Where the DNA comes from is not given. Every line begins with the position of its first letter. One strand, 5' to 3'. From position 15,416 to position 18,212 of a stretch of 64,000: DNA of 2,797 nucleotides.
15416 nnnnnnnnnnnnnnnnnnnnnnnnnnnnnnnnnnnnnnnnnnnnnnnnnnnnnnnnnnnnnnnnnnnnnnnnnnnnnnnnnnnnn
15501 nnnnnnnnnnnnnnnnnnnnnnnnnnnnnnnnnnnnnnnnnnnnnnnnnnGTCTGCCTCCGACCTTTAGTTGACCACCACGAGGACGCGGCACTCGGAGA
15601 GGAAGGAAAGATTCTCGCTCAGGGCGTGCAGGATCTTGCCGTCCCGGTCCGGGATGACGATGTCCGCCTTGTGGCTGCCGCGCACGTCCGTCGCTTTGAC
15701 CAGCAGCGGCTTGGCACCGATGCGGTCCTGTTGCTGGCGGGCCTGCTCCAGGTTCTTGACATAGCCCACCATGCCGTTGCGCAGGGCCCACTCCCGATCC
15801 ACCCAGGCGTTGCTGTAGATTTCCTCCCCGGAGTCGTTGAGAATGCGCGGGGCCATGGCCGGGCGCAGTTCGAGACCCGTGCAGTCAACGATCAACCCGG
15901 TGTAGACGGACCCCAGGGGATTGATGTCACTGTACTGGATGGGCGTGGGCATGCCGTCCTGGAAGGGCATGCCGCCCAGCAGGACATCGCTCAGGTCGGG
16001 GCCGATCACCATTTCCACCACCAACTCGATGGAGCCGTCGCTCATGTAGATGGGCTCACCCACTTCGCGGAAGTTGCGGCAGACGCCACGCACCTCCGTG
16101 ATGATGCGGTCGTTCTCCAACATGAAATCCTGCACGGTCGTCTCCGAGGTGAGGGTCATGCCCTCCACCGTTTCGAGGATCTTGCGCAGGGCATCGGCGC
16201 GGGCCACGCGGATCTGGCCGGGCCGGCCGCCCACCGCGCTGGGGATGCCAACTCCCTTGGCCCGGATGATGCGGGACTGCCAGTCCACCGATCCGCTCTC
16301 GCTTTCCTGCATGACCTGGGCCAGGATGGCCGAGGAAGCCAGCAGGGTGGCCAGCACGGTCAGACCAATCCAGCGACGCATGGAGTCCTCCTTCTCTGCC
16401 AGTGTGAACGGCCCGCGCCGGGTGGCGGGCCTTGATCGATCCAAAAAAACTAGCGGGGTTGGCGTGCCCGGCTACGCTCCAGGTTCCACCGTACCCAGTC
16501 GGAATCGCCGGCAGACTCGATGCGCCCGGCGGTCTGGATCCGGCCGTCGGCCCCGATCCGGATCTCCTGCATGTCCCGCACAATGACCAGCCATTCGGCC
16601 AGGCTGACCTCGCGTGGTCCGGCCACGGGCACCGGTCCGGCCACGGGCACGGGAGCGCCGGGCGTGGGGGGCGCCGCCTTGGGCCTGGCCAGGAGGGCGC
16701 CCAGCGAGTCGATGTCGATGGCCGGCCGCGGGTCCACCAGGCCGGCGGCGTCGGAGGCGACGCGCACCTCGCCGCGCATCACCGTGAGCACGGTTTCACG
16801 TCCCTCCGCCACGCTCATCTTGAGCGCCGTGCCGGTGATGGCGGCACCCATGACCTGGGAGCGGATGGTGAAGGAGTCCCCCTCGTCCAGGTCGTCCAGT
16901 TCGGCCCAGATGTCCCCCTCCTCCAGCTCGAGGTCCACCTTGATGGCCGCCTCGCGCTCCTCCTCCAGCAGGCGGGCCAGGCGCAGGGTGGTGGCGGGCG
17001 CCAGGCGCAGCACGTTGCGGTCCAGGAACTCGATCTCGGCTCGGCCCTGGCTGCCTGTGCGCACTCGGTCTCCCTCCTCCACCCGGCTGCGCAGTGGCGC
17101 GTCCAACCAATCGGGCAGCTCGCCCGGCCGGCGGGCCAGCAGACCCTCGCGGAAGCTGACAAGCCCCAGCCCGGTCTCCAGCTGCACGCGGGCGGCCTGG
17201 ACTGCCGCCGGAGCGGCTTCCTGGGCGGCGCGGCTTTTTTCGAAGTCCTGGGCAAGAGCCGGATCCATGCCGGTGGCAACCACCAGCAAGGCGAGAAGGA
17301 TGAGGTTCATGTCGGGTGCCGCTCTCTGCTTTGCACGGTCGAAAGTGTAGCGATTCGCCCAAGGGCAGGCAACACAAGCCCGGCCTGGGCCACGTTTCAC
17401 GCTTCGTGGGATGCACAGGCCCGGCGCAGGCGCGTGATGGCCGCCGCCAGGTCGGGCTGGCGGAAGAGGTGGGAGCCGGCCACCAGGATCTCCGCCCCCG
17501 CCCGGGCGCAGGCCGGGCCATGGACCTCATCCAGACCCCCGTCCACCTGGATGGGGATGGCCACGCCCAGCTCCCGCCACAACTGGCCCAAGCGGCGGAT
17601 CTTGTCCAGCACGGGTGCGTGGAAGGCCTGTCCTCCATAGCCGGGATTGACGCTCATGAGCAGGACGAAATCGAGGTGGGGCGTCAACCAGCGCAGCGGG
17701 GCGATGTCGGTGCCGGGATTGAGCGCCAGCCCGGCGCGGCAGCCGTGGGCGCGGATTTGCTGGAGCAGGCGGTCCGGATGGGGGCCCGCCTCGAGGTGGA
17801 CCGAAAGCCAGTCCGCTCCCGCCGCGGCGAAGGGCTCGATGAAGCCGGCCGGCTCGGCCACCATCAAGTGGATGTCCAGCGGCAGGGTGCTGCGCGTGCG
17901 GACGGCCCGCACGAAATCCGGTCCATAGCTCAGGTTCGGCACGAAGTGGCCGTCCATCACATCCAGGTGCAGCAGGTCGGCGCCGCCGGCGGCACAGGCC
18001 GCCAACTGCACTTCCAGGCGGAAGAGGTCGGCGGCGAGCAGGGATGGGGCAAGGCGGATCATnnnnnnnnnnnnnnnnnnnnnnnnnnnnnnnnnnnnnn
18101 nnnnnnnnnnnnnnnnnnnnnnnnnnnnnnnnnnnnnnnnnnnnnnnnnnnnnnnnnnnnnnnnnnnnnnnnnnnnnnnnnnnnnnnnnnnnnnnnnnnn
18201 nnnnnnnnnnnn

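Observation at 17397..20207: A PASTA-only membrane protein occupies the PrkC position between rsmB and rpe.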

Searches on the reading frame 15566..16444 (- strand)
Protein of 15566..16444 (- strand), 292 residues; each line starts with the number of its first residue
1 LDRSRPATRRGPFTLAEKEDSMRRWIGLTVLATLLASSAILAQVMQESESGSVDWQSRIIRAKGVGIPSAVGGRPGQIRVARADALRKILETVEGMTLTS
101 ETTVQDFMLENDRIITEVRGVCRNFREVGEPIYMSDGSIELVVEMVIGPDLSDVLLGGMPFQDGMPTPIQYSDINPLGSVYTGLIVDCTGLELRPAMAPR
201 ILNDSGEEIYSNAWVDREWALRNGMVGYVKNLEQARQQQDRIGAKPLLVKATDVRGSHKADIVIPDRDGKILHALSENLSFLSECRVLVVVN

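Call 3: search_protein_families(library=pfam, proteins=[window:15566-16444:-], max_evalue=0.1)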
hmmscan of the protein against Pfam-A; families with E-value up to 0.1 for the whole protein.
window:15566-16444:- (292 aa): 1 family
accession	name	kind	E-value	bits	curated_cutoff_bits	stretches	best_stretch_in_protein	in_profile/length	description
PF02169.21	LPP20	-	0.054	14.4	25.9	1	77-125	24-77/97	LPP20 lipoprotein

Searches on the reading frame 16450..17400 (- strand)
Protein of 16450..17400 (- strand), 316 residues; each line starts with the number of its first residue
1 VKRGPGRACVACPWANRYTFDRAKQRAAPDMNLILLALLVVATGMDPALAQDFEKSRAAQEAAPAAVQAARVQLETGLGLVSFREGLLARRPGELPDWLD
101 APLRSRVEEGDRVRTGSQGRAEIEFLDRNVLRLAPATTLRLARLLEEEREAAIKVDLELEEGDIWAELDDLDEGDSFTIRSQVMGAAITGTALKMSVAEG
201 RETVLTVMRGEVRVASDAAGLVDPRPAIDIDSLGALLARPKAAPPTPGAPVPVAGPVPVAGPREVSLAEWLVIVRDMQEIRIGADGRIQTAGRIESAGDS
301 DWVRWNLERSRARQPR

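Call 3: search_protein_families(library=pfam, proteins=[window:16450-17400:-], max_evalue=0.1)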
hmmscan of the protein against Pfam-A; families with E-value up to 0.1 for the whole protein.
window:16450-17400:- (316 aa): 1 family
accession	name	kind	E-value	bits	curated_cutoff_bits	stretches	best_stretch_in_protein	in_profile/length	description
PF04773.18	FecR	-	4.3e-12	46.8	24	1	111-213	1-97/97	FecR protein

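Call 4: search_protein_families(library=ncbifam, proteins=[window:16450-17400:-], max_evalue=0.1)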
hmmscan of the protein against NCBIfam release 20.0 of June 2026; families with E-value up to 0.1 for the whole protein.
window:16450-17400:- (316 aa): 3 families
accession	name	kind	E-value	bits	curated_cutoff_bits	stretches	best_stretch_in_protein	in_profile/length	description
NF047849.1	Lsa33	exception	1.2e-09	37.8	420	1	110-216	60-166/310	surface adhesin Lsa33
NF033165.1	lipo_LipL45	exception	1.4e-08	34.2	350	1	102-216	62-175/391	lipoprotein LipL45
NF047876.1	Lsa19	exception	0.019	14.7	250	1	130-231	57-156/182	adhesin Lsa19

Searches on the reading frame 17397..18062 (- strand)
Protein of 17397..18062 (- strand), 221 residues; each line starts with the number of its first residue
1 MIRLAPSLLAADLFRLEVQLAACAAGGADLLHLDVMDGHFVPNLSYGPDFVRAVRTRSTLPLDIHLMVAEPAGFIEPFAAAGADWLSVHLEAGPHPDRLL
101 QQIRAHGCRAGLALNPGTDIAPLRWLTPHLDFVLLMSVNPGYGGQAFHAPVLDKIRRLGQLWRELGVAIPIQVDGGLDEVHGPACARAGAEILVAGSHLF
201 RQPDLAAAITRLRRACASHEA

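Call 3: search_protein_families(library=pfam, proteins=[window:17397-18062:-], max_evalue=0.1)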
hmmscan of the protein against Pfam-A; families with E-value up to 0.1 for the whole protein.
window:17397-18062:- (221 aa): 1 family
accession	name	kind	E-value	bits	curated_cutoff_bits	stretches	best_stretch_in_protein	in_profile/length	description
PF00834.25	Ribul_P_3_epim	-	1e-65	221.3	21.1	1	4-200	2-198/198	Ribulose-phosphate 3 epimerase family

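Call 4: search_protein_families(library=ncbifam, proteins=[window:17397-18062:-], max_evalue=0.1)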
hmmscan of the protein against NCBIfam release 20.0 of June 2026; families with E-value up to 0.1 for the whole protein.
window:17397-18062:- (221 aa): 8 families
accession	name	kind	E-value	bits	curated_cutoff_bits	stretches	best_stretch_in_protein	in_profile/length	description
TIGR01163.1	rpe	equivalog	4.7e-74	248.3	212.6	1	4-213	2-211/211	ribulose-phosphate 3-epimerase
NF004076.0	PRK05581.1-4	subfamily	6.2e-65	218.5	165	1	3-214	6-217/221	ribulose-phosphate 3-epimerase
NF007266.0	PRK09722.1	equivalog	1.2e-47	162.3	271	1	2-208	3-211/230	D-allulose 6-phosphate 3-epimerase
NF005944.0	PRK08005.1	equivalog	2.7e-33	115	376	1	4-210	3-205/210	ribulose-phosphate 3 epimerase family protein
NF005986.0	PRK08091.1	equivalog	1.2e-16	61.3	264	1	7-211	18-222/229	ribulose-phosphate 3-epimerase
NF010658.0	PRK14057.1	equivalog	4.7e-14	52.5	530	1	8-214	26-238/254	epimerase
NF005442.0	PRK07028.1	equivalog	3.3e-05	22.7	593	1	167-218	161-212/430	bifunctional hexulose-6-phosphate synthase/ribonuclease regulator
TIGR03128.2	RuMP_HxlA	equivalog_domain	0.084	12.5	200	0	167-214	156-203/205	3-hexulose-6-phosphate synthase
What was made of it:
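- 17397..18062 (-): rpe, ribulose-phosphate 3-epimerase (221 aa). Pfam Ribul_P_3_epim E 1e-65 (calls 3, 4).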
